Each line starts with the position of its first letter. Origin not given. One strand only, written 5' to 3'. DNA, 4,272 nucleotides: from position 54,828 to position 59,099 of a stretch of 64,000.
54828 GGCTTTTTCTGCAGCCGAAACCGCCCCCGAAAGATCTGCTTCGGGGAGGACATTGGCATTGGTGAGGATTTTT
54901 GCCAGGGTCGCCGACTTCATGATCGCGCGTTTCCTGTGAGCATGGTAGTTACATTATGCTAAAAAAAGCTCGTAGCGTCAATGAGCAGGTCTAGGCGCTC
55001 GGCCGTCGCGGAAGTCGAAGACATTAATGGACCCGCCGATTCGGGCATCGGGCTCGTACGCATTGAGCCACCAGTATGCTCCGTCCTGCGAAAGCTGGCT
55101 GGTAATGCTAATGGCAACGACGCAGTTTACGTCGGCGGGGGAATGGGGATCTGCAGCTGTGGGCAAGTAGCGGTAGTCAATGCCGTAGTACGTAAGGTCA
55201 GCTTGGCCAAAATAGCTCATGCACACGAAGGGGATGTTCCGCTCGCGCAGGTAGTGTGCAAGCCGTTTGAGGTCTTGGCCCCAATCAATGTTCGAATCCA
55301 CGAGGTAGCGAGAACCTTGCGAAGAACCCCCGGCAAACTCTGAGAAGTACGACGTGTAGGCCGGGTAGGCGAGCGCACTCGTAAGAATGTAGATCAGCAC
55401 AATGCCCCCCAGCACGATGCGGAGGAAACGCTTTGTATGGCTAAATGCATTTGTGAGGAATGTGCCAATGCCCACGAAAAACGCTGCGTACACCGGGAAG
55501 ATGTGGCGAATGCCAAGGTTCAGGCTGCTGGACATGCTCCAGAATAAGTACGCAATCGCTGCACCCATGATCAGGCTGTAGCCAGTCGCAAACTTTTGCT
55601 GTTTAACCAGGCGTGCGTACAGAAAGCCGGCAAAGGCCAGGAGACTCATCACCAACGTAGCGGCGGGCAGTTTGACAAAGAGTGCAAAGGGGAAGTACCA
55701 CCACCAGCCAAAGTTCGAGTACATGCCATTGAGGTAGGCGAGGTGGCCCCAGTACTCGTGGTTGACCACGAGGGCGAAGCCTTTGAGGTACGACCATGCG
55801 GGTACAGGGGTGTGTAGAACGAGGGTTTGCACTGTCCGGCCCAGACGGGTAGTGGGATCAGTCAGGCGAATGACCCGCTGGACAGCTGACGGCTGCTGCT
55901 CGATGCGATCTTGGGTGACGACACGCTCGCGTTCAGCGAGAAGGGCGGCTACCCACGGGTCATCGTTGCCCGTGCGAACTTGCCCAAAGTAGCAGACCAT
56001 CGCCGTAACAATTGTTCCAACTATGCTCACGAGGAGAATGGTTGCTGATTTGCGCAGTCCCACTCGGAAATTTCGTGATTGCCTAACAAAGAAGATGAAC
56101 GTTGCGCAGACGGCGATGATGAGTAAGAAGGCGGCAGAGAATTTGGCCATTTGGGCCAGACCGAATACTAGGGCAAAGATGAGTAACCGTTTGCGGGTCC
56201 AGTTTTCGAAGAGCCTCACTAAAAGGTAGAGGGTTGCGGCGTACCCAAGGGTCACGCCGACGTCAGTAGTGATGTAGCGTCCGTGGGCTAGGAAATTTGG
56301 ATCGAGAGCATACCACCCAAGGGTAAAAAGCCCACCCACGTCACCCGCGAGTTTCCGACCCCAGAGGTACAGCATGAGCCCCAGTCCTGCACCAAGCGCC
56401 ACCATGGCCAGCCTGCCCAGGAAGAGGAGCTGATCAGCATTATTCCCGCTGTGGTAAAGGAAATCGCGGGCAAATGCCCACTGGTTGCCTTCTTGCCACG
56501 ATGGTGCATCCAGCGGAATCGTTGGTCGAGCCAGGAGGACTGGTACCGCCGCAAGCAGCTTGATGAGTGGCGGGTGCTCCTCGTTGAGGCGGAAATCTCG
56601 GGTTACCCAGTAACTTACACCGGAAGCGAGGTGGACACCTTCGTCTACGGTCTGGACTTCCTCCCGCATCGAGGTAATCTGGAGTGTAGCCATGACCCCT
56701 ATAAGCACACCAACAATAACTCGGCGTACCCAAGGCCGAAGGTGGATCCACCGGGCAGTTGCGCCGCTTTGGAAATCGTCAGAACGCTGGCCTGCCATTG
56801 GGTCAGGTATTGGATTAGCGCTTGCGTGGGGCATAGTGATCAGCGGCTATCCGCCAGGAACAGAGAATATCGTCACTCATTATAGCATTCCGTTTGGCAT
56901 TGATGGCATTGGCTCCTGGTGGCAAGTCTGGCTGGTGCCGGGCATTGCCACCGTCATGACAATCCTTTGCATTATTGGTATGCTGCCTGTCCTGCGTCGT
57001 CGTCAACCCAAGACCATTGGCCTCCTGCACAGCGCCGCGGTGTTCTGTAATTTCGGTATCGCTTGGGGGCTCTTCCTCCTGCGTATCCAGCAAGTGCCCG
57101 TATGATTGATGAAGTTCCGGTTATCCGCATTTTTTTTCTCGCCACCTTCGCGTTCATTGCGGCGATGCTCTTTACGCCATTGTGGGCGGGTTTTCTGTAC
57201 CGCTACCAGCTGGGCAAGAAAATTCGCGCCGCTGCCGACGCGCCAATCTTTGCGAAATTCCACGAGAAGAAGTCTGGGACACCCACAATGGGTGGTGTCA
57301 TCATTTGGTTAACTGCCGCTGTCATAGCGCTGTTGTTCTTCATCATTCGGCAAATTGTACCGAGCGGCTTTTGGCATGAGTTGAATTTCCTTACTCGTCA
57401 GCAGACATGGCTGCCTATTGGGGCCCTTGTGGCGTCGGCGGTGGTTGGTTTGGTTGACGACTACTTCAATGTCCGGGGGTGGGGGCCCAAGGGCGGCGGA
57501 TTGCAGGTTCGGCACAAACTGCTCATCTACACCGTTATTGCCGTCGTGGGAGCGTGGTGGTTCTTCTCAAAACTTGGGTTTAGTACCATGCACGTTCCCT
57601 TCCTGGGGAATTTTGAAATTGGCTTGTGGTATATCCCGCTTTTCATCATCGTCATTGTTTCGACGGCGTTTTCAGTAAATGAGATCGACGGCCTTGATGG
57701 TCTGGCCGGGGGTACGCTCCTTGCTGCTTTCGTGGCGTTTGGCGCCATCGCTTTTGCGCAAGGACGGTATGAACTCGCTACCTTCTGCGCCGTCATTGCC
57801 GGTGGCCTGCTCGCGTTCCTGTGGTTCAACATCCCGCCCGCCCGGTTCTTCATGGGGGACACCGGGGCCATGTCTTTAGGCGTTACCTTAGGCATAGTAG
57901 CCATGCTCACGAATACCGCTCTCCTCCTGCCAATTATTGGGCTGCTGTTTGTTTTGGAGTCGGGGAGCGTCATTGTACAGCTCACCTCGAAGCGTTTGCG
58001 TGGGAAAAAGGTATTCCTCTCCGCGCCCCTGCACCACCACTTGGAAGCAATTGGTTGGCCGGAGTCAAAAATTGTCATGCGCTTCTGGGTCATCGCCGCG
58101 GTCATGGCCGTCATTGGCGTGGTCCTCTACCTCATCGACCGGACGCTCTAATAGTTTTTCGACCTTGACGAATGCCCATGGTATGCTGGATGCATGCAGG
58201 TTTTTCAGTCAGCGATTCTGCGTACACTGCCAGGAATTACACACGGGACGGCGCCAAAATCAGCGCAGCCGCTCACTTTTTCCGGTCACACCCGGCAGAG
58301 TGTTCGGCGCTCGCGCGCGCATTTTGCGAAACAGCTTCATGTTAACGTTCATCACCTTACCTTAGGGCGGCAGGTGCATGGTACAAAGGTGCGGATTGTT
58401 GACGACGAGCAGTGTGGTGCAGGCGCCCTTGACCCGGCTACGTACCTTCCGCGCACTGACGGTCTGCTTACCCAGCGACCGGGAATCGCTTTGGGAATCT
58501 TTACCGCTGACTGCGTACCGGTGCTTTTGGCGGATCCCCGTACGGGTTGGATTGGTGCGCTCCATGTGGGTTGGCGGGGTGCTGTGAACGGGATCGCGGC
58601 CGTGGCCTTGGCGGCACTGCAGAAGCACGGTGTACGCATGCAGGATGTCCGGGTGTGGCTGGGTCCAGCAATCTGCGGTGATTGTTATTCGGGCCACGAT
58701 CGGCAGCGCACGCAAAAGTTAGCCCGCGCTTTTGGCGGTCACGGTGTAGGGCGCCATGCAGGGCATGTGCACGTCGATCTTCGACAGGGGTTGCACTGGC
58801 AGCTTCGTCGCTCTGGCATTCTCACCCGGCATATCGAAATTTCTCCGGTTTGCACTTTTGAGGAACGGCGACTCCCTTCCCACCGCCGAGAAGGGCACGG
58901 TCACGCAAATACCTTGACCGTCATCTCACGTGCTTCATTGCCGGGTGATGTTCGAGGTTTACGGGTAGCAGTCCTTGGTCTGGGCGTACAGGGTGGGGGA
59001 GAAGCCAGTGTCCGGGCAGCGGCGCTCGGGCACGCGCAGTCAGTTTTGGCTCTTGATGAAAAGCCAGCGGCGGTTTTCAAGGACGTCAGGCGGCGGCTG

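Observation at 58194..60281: PgeF (YfiH/DUF152) domain fused in-frame to MurD inside the mraY-murD-ftsW-murG-murC cluster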

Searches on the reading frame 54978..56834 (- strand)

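Call 3: search_protein_families(library=pfam, proteins=[window:54978-56834:-], max_evalue=0.01)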
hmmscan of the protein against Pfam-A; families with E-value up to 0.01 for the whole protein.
window:54978-56834:- (618 aa): 1 family
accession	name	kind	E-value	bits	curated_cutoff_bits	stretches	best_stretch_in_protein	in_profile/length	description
PF13231.12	PMT_2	-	1.2e-09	39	26.1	1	141-278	25-155/160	Dolichyl-phosphate-mannose-protein mannosyltransferase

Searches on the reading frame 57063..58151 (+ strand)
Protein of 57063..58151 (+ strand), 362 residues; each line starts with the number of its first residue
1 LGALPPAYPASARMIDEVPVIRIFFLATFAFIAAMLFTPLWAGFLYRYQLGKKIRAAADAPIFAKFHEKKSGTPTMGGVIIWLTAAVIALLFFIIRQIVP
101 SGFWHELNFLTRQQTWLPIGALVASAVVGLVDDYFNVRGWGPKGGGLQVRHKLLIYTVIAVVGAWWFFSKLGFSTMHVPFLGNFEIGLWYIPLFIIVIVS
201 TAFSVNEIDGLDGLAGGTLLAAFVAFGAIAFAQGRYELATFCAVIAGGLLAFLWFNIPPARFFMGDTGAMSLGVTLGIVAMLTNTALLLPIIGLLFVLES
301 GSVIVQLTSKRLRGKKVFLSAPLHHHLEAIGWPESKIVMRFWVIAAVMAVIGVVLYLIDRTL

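Call 3: search_protein_families(library=pfam, proteins=[window:57063-58151:+], max_evalue=0.01)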
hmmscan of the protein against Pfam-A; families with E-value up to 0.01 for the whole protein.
window:57063-58151:+ (362 aa): 2 families
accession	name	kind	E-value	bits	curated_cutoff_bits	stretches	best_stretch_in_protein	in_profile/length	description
PF00953.26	Glycos_transf_4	-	9.1e-33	113.9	27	1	119-282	5-158/160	Glycosyl transferase family 4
PF10555.14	MraY_sig1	-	1.6e-05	24.5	20.1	1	70-81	1-12/13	Phospho-N-acetylmuramoyl-pentapeptide-transferase signature 1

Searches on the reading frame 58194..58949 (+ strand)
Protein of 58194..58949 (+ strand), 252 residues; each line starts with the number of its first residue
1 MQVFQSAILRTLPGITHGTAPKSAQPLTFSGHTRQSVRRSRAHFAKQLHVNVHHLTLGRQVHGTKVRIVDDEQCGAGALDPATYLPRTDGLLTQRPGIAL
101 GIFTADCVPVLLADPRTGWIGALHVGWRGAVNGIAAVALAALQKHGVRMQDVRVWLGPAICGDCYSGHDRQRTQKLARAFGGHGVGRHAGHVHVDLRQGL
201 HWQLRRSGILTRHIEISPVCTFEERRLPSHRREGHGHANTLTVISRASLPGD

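Call 19: search_solved_structures(query=window:58194-58949:+, max_evalue=0.001, show_alignments=4)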
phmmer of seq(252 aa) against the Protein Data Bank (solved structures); distinct sequences matched with E-value up to 0.001: 11.
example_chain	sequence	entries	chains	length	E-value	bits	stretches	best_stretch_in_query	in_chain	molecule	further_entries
1t8h_A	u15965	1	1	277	7e-26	94.3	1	30-244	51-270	YlmD protein sequence homologue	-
6t0y_A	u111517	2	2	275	7.5e-26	94.2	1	30-244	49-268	Polyphenol oxidase | YlmD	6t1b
6dzd_A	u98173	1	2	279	1.2e-24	90.3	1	34-234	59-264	hypothetical protein YfiH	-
7fbg_A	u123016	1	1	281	5.8e-21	78.2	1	35-235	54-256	Purine nucleoside phosphorylase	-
1xfj_A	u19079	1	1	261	2e-13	53.5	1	5-165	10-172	conserved hypothetical protein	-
1rv9_A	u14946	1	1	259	2.4e-12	49.9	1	14-209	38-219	conserved hypothetical protein NMB0706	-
1rw0_A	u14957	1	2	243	2e-10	43.6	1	86-233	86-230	conserved hypothetical protein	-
1u05_A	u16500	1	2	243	3.8e-09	39.4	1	86-200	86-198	orf, conserved hypothetical protein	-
1xaf_A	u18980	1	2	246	3.9e-09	39.4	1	86-200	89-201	orf, conserved hypothetical protein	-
1z9t_A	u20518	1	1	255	7.4e-09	38.5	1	86-204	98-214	Hypothetical UPF0124 protein yfiH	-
7f3v_A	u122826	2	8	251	1.3e-07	34.4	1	86-205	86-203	Purine nucleoside phosphorylase YfiH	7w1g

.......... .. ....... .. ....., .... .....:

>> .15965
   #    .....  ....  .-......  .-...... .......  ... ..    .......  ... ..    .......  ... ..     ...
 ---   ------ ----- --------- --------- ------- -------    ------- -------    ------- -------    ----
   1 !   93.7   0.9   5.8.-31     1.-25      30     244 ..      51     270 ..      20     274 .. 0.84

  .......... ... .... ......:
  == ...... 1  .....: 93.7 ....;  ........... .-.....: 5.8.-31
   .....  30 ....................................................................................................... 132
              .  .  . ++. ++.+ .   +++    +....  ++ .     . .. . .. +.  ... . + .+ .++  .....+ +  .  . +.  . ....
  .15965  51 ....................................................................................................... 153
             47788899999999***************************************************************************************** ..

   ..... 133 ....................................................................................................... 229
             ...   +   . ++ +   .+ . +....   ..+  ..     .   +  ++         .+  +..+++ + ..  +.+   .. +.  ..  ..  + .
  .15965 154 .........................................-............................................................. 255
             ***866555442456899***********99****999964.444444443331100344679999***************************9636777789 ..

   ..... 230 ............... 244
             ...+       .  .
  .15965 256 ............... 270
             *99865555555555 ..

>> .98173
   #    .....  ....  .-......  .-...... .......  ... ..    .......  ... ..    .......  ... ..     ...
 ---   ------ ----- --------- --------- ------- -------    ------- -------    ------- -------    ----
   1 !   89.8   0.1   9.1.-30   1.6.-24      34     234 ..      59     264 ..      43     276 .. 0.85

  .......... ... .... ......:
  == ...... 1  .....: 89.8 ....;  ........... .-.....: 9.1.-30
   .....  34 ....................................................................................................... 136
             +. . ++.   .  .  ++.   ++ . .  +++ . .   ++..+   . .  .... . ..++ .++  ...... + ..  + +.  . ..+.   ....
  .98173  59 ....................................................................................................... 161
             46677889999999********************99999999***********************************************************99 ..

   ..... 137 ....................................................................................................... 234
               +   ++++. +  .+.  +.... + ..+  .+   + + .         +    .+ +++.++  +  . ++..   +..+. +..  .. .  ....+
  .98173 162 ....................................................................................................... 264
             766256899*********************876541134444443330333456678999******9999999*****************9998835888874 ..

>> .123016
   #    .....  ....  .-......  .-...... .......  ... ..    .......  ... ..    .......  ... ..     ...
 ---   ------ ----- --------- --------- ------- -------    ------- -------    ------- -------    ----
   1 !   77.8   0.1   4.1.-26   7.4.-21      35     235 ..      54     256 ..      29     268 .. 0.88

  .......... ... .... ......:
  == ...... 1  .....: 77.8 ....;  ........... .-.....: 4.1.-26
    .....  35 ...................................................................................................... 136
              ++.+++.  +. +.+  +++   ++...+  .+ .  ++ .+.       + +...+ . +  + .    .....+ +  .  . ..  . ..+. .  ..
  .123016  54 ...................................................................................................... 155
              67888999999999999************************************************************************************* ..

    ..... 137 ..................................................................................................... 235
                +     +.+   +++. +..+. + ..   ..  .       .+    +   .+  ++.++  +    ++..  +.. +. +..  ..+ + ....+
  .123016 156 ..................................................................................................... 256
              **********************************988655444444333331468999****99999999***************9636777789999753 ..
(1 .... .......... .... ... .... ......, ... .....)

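Call 38: find_homologous_proteins(query=window:58194-58934:+, max_evalue=0.00001)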
Query seq(247 aa) (247 aa): 2317 proteins with E <= 0.00001 among 4800 candidates; the best 120 are listed.
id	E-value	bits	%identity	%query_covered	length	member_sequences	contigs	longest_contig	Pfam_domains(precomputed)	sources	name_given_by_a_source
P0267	8.0e-33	132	41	87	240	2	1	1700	PF02578.21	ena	-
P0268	9.9e-33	132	40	89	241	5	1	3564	PF02578.21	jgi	jgi:YfiH family protein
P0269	1.6e-32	131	44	82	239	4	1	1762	PF02578.21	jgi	jgi:YfiH family protein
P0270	2.4e-32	130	42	86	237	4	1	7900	PF02578.21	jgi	jgi:YfiH family protein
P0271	5.6e-32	129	41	78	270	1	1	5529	PF02578.21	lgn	-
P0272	1.1e-31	128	30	98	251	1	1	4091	PF02578.21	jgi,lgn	jgi:hypothetical protein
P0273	1.3e-31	128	40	87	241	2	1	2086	PF02578.21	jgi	jgi:YfiH family protein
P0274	3.9e-31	126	38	87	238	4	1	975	PF02578.21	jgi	jgi:YfiH family protein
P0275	4.1e-31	126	40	83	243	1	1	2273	PF02578.21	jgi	jgi:YfiH family protein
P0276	4.2e-31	126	39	86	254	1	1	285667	PF02578.21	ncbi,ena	-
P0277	6.3e-31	126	40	86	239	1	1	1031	PF02578.21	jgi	jgi:polyphenol oxidase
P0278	2.2e-30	124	41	83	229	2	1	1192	PF02578.21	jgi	jgi:YfiH family protein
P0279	2.4e-30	124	38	87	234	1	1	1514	PF02578.21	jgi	jgi:polyphenol oxidase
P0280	3.1e-30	123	40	83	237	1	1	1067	PF02578.21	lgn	-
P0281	3.2e-30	123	41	83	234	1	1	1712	PF02578.21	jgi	-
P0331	2.1e-28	117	36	100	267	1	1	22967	PF02578.21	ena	-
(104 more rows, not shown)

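Call 72: find_encoding_contigs(protein=P0331, flank=8000, max_places=1)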
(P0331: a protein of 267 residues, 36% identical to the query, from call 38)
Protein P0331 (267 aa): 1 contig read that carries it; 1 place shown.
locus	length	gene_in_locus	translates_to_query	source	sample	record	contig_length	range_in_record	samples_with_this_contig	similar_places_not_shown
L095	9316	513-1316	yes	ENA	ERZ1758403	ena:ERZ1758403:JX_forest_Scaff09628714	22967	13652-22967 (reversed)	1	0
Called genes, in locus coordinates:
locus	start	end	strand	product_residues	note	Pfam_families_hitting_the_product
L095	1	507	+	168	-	?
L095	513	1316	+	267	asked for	PF02578:Cu-oxidase_4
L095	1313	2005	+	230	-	PF01168:Ala_racemase_N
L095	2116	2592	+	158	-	PF04472:SepF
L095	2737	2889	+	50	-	PF02325:CCB3_YggT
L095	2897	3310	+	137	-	PF05103:DivIVA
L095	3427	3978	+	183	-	PF07382:HC2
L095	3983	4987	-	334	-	PF06071:YchF-GTPase_C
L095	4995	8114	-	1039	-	PF00133:tRNA-synt_1, PF09334:tRNA-synt_1g (faint), PF08264:Anticodon_1, PF19302:DUF5915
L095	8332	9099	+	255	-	PF01258:zf-dskA_traR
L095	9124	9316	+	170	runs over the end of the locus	PF01252:Peptidase_A8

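Call 73: find_encoding_contigs(protein=P0272, flank=5000, max_places=1)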
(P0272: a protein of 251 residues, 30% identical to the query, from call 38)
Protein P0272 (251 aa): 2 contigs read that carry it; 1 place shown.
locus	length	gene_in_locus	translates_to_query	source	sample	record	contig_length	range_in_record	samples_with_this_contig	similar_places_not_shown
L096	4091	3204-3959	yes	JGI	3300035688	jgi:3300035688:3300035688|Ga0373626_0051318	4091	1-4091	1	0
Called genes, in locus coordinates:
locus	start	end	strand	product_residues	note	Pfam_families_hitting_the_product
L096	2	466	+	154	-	?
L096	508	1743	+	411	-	PF26514:DUF8173 (weak)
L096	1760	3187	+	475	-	PF02878:PGM_PMM_I, PF02879:PGM_PMM_II, PF02880:PGM_PMM_III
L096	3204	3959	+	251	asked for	PF02578:Cu-oxidase_4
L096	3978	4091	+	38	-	?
